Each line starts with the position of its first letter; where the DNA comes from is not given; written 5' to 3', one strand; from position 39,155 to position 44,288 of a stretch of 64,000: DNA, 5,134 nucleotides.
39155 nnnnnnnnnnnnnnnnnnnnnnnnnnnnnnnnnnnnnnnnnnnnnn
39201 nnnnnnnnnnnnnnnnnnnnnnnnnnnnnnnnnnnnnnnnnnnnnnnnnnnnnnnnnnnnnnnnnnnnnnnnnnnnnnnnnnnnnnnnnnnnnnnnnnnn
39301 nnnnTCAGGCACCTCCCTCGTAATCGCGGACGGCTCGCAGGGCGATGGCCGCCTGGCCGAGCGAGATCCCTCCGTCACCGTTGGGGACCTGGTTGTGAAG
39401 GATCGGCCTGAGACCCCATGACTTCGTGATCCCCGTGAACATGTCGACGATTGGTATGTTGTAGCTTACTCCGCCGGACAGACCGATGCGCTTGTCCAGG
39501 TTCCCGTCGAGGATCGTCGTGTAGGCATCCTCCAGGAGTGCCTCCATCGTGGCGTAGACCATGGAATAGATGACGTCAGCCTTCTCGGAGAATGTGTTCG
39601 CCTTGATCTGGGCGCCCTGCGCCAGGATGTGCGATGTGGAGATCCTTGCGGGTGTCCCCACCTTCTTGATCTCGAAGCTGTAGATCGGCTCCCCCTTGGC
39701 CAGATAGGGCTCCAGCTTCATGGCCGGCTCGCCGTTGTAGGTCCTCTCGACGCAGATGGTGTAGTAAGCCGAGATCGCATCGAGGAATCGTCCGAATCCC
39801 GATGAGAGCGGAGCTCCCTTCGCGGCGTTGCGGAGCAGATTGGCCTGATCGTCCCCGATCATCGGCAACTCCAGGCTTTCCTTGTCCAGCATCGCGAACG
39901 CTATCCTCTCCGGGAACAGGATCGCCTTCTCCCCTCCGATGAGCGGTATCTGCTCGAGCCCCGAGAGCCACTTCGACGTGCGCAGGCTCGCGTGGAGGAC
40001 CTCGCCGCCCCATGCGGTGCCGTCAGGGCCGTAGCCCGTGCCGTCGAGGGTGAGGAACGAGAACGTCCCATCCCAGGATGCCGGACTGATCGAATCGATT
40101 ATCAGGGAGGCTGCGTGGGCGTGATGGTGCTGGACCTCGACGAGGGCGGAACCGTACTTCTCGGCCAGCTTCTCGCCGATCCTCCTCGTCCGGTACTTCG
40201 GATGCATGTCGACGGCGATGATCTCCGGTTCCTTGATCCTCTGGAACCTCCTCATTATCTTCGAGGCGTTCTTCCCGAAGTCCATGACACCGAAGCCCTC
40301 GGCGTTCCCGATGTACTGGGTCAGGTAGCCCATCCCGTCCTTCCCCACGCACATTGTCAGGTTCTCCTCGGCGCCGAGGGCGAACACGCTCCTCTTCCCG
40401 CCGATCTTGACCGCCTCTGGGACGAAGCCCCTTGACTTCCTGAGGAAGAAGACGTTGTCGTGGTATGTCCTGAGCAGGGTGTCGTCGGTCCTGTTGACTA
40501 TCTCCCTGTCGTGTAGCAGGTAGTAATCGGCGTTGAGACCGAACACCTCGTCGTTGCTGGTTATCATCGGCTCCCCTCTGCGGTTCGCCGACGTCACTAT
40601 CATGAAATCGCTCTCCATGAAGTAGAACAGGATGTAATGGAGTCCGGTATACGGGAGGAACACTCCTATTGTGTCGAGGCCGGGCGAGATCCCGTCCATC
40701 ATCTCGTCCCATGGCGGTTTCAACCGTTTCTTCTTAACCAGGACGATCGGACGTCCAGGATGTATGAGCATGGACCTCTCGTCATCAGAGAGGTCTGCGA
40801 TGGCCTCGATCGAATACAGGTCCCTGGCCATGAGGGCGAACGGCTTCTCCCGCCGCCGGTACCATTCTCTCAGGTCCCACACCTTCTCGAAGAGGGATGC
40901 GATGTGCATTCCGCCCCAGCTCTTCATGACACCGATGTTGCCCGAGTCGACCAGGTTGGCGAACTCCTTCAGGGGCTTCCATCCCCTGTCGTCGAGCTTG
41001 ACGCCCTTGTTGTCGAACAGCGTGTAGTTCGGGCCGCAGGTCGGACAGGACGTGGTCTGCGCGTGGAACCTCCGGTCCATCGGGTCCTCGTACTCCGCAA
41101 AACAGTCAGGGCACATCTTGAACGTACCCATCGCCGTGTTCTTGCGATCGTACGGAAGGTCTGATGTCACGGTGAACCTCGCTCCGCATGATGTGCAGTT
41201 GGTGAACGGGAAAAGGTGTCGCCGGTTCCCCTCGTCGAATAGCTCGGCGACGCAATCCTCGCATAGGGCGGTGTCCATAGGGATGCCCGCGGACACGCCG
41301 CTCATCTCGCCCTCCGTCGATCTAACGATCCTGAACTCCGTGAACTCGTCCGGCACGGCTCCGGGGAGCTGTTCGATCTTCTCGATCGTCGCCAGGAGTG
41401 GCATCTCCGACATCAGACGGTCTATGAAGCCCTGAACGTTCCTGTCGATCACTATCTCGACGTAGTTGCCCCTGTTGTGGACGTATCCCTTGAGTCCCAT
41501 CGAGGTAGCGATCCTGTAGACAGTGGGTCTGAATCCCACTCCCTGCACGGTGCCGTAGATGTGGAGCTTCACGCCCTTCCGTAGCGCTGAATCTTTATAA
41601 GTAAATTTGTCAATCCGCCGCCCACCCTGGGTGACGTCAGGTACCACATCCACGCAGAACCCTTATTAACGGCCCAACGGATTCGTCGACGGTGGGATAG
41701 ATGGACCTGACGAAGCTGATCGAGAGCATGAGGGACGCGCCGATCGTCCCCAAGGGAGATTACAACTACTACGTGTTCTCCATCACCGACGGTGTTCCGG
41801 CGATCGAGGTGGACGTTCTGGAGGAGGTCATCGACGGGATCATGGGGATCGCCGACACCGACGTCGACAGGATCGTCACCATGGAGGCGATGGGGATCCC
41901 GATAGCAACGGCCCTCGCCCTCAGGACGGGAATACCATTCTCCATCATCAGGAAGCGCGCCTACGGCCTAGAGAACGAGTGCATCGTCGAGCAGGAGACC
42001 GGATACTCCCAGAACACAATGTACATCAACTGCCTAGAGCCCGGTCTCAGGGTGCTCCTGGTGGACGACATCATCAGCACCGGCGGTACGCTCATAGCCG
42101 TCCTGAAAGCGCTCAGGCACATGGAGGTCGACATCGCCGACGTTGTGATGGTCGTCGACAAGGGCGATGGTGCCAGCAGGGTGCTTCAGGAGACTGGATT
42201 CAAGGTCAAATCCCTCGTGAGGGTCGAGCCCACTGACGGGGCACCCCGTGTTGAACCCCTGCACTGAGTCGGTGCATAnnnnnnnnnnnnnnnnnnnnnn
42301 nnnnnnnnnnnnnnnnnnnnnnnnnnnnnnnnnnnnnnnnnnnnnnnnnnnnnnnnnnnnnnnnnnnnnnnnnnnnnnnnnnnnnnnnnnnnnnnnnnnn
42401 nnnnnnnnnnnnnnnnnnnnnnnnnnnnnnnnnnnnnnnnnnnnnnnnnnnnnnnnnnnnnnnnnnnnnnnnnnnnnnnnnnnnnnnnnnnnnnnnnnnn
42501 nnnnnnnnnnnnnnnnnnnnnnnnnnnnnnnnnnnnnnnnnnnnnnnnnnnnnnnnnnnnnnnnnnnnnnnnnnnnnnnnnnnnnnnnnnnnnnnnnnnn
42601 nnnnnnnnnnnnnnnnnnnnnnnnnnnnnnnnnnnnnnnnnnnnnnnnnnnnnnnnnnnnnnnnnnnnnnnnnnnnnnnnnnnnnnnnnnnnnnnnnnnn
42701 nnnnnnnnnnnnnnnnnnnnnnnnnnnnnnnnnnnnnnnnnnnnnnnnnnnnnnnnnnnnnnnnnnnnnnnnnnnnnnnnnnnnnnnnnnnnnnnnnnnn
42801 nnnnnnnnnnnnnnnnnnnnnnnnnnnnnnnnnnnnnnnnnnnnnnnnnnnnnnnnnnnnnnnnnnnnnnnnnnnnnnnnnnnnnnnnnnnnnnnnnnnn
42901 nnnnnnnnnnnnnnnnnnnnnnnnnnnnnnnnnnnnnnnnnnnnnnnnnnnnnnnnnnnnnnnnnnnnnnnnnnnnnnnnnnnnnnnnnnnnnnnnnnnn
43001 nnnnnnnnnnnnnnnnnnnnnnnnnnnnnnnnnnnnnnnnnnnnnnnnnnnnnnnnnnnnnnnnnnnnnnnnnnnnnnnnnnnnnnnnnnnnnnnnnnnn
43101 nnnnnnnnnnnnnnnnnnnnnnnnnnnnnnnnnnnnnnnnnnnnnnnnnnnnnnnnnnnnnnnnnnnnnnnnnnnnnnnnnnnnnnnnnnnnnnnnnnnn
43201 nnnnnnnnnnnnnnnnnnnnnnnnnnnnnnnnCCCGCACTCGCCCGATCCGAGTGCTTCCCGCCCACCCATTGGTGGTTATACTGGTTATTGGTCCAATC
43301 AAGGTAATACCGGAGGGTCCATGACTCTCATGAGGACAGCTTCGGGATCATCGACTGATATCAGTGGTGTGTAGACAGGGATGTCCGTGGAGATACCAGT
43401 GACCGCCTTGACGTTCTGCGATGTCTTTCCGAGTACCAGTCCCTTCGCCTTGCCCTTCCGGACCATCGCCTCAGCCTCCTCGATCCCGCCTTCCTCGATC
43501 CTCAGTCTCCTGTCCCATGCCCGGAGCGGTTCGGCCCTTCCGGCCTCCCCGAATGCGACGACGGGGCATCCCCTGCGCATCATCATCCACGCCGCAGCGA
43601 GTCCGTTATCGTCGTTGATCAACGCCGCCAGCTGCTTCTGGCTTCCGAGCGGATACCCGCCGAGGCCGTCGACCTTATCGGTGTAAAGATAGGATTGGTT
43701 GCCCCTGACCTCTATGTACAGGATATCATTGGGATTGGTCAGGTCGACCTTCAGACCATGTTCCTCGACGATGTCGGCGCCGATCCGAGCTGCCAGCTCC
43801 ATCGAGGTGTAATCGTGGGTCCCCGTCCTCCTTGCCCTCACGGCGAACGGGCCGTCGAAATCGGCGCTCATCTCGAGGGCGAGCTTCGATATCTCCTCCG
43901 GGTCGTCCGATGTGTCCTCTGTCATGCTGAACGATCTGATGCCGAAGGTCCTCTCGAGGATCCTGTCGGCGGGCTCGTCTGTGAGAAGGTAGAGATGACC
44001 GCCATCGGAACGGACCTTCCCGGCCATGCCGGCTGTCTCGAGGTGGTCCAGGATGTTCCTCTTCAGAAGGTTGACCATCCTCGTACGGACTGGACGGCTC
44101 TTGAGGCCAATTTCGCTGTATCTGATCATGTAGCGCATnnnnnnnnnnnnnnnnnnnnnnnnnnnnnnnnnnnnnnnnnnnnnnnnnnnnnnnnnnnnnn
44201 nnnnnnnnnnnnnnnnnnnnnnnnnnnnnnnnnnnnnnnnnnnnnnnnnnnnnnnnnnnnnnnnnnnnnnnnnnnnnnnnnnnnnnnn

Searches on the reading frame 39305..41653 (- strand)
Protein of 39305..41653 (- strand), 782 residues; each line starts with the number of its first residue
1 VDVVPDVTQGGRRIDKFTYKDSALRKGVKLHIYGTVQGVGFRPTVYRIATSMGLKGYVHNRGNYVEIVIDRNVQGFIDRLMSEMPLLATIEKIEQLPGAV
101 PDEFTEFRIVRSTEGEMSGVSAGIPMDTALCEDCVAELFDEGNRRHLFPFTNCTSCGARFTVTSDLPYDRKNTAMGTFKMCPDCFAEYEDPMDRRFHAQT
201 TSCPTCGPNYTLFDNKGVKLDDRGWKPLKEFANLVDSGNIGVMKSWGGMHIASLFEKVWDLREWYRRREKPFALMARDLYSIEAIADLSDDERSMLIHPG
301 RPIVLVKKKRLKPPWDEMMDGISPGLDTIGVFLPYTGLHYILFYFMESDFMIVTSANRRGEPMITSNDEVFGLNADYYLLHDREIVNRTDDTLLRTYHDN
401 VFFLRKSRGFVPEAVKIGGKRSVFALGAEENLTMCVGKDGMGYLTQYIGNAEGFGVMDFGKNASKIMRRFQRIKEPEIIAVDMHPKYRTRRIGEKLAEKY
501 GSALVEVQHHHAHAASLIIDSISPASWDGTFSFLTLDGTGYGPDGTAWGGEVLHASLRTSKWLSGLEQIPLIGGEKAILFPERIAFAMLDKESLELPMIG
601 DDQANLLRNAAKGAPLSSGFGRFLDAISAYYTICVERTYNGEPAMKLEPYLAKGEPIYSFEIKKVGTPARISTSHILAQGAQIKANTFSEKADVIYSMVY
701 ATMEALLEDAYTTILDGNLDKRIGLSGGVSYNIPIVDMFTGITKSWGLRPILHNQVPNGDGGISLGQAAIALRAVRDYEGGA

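Call 18: search_protein_families(library=pfam, proteins=[window:39305-41653:-])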
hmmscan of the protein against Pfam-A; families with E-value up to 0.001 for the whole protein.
window:39305-41653:- (782 aa): 5 families
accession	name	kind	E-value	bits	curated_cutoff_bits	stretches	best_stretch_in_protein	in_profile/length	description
PF22521.2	HypF_C_2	-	7.3e-47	160.6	27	1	534-767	2-241/241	Carbamoyltransferase, Kae1-like Domain, second subdomain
PF07503.17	zf-HYPF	-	9.5e-29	99.4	23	2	180-212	1-33/34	HypF finger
PF17788.7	HypF_C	-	4.3e-22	79.1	23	1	420-519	3-98/99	HypF Kae1-like domain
PF01300.24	Sua5_yciO_yrdC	-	3.4e-21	76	25.1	1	235-406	3-177/178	Telomere recombination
PF00708.24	Acylphosphatase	-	4.5e-17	62.6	22.5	1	29-109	2-85/85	Acylphosphatase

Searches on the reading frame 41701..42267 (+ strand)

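Call 18: search_protein_families(library=pfam, proteins=[window:41701-42267:+])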
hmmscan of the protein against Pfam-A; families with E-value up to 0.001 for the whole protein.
window:41701-42267:+ (188 aa): 2 families
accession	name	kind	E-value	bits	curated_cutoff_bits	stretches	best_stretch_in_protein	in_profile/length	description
PF00156.33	Pribosyltran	-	1.4e-13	50.9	26.3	1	52-161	27-133/158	Phosphoribosyl transferase domain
PF14681.12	UPRTase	-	0.00021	21.3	27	1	106-153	108-160/206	Uracil phosphoribosyltransferase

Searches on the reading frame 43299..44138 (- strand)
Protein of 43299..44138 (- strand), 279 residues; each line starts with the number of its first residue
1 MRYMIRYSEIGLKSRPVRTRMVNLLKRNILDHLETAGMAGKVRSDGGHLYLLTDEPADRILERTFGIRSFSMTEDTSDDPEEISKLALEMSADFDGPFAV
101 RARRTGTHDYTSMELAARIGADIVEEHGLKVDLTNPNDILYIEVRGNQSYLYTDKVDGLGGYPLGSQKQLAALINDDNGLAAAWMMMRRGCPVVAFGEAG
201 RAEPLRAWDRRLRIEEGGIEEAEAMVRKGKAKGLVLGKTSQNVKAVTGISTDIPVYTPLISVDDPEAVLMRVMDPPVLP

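Call 18: search_protein_families(library=pfam, proteins=[window:43299-44138:-])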
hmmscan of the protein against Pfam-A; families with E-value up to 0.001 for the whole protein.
window:43299-44138:- (279 aa): 3 families
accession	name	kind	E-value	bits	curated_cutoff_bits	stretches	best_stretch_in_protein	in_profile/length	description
PF02926.22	THUMP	-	3.3e-12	47.1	20.6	1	81-154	5-84/84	THUMP domain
PF22025.1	ThiI_fer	-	1.4e-10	41.9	25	1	3-71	2-72/72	ThiI ferredoxin-like domain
PF02568.20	ThiI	-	0.00017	21.7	20.5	0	221-266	108-151/197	Thiamine biosynthesis protein (ThiI)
